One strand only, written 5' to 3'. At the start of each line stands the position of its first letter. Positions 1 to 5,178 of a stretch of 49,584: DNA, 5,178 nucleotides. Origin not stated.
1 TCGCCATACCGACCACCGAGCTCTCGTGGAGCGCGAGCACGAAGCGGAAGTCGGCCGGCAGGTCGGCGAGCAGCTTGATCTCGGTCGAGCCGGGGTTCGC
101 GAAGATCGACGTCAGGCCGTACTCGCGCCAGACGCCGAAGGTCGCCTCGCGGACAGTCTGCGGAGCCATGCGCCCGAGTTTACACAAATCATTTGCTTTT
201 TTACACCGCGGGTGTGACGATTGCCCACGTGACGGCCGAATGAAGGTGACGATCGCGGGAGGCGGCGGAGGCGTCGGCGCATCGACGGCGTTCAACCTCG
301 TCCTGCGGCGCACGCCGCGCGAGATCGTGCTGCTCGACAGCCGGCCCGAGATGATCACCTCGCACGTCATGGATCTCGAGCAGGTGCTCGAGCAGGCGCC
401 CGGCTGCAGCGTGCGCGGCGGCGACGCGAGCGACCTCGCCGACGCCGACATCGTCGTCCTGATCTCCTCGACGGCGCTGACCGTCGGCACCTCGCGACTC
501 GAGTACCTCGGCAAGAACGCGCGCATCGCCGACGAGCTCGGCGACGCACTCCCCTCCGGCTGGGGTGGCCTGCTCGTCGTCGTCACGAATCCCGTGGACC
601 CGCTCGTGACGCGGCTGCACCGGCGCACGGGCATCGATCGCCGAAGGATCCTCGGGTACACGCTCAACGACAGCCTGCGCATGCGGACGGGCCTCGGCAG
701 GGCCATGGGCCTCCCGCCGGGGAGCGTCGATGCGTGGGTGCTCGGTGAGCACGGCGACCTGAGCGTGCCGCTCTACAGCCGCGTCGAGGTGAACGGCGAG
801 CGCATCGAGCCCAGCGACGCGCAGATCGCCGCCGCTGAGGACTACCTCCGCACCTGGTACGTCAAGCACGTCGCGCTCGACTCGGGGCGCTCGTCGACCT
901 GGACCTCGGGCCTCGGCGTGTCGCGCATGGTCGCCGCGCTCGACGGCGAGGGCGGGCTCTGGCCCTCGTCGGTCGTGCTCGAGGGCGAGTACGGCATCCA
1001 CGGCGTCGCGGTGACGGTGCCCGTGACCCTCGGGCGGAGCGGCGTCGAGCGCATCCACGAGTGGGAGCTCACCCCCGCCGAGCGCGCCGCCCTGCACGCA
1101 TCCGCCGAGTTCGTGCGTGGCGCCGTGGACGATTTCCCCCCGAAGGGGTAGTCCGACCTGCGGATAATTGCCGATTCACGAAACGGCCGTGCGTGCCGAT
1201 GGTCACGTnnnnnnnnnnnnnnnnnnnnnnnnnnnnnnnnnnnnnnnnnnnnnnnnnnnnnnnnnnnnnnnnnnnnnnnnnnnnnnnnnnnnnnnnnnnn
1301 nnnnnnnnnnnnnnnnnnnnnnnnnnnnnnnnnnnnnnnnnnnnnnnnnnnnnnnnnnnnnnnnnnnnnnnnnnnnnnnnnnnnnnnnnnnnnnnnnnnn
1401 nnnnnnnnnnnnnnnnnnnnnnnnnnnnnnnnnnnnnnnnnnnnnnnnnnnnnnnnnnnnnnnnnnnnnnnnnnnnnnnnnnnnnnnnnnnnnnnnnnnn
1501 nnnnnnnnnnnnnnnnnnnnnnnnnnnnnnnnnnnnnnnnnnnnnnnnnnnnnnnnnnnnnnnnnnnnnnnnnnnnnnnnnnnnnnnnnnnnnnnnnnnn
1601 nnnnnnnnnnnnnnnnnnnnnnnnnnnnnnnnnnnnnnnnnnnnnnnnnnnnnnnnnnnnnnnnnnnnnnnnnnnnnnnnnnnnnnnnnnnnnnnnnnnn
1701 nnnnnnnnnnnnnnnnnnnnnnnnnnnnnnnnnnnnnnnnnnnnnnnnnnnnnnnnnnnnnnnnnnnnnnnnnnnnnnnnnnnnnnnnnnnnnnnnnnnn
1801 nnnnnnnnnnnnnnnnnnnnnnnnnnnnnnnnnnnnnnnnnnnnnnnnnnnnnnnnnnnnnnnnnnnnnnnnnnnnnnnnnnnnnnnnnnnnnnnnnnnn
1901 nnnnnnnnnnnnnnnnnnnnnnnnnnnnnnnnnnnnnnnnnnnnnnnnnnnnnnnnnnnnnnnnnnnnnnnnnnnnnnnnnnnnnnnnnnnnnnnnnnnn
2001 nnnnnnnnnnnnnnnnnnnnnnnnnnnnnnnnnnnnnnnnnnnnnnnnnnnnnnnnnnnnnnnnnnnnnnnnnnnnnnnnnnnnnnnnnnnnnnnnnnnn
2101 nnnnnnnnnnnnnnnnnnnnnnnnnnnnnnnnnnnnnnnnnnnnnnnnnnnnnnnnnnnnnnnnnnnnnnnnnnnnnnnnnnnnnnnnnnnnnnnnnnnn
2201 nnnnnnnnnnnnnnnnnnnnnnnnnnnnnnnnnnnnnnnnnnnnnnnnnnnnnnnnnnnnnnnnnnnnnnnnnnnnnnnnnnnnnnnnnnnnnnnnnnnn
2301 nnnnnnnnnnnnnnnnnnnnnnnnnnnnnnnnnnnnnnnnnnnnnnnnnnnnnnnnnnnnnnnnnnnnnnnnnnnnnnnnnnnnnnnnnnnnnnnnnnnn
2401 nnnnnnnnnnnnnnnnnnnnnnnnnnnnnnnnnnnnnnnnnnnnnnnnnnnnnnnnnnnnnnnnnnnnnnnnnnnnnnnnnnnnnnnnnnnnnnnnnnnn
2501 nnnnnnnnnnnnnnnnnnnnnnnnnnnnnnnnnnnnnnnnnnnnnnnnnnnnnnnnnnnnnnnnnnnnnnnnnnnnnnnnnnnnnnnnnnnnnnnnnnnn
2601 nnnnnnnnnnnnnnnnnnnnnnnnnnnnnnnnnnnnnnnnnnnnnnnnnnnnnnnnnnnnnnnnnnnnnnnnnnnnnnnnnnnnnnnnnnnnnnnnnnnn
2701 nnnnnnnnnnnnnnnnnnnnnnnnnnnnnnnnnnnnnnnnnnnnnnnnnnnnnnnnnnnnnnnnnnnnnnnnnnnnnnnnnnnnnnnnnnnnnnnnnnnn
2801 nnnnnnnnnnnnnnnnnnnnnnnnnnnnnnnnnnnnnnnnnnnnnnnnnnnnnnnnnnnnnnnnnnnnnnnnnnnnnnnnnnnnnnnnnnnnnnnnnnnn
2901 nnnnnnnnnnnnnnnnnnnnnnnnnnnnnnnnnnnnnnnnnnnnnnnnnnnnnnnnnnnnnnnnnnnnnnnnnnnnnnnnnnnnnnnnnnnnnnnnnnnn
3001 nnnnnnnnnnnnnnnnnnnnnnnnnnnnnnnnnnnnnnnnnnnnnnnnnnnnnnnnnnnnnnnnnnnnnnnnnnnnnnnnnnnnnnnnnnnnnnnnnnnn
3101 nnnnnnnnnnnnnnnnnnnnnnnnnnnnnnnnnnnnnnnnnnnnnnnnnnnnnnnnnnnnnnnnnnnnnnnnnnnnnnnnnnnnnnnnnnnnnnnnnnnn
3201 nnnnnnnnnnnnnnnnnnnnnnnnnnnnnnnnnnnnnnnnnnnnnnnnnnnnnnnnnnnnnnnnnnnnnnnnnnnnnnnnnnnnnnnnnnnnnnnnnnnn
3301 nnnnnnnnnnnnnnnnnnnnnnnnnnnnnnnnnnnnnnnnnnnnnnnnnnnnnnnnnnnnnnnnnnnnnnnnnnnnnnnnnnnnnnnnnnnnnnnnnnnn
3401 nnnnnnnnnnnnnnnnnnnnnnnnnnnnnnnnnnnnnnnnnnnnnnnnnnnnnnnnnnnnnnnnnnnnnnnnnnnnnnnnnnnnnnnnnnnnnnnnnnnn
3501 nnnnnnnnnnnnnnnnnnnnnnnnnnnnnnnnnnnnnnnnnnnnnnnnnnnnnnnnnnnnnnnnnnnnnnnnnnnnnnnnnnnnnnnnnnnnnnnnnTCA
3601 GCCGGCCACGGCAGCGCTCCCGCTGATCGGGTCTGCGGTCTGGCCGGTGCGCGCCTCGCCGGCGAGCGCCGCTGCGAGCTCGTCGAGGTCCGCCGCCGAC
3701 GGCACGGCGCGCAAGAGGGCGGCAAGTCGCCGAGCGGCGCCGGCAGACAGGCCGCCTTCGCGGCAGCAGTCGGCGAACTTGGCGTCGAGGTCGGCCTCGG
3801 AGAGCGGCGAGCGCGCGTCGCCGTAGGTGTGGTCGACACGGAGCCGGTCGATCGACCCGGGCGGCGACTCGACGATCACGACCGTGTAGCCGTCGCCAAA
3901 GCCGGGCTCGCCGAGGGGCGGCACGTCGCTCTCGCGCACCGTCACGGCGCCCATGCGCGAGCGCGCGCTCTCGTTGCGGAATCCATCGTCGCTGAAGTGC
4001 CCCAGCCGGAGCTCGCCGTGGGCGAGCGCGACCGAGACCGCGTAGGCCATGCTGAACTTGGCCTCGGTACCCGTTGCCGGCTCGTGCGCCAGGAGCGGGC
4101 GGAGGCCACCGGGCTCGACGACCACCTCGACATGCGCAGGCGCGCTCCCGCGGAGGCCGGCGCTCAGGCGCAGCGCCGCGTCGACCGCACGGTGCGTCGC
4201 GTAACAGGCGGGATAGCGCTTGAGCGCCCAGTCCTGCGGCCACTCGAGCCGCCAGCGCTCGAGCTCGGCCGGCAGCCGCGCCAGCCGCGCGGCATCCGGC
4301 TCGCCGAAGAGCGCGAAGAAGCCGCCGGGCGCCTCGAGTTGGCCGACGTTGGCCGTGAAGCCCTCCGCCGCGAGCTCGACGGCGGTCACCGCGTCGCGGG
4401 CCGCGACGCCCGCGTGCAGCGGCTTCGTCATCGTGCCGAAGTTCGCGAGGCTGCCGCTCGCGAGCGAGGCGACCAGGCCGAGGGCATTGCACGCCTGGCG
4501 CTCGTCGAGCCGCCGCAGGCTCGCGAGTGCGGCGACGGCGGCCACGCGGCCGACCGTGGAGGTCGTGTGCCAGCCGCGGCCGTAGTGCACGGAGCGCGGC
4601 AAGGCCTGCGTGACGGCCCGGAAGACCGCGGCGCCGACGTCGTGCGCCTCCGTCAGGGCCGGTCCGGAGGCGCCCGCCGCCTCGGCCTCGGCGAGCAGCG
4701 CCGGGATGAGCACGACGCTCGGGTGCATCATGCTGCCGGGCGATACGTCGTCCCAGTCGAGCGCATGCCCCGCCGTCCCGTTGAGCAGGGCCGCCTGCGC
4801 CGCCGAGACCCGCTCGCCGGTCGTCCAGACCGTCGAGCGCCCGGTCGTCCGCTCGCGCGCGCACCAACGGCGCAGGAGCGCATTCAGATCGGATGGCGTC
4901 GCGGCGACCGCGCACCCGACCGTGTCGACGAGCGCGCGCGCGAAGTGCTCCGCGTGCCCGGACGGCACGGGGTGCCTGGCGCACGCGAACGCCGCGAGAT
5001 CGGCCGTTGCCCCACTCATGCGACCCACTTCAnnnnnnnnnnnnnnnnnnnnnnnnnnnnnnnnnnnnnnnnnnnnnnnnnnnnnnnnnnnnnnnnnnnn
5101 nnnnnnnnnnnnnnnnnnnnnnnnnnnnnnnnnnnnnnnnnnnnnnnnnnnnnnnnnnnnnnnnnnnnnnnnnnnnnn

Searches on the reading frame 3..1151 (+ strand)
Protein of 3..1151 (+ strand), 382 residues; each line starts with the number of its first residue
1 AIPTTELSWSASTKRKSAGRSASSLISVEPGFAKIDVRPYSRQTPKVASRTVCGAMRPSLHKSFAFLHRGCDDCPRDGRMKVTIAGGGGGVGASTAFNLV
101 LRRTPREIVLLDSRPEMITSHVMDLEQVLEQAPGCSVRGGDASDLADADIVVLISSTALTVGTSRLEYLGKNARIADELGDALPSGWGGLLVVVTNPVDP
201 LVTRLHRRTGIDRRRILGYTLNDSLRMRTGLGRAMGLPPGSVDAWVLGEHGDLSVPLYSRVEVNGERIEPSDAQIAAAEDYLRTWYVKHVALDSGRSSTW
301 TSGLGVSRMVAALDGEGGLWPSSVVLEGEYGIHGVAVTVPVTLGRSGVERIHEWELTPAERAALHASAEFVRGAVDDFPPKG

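Call 36: search_protein_families(library=pfam, proteins=[window:3-1151:+], max_evalue=0.00001)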
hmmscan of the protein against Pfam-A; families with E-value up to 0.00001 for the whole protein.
window:3-1151:+ (382 aa): 2 families
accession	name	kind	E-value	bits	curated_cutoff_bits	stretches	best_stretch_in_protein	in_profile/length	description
PF00056.29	Ldh_1_N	-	5.8e-22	78.7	27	1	80-218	1-141/141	lactate/malate dehydrogenase, NAD binding domain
PF02866.23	Ldh_1_C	-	1e-13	52.1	22.6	1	223-370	4-162/174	lactate/malate dehydrogenase, alpha/beta C-terminal domain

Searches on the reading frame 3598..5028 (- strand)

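Call 8: search_protein_families(library=pfam, proteins=[window:3598-5028:-], max_evalue=0.00001)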
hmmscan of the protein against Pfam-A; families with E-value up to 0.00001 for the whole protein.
window:3598-5028:- (476 aa): 2 families
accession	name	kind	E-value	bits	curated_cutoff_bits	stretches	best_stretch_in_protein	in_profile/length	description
PF03972.19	MmgE_PrpD_N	-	2.9e-44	151.5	32.1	1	21-245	15-239/244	MmgE/PrpD N-terminal domain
PF19305.4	MmgE_PrpD_C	-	2.3e-23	83.3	32.1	1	272-425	1-155/173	MmgE/PrpD C-terminal domain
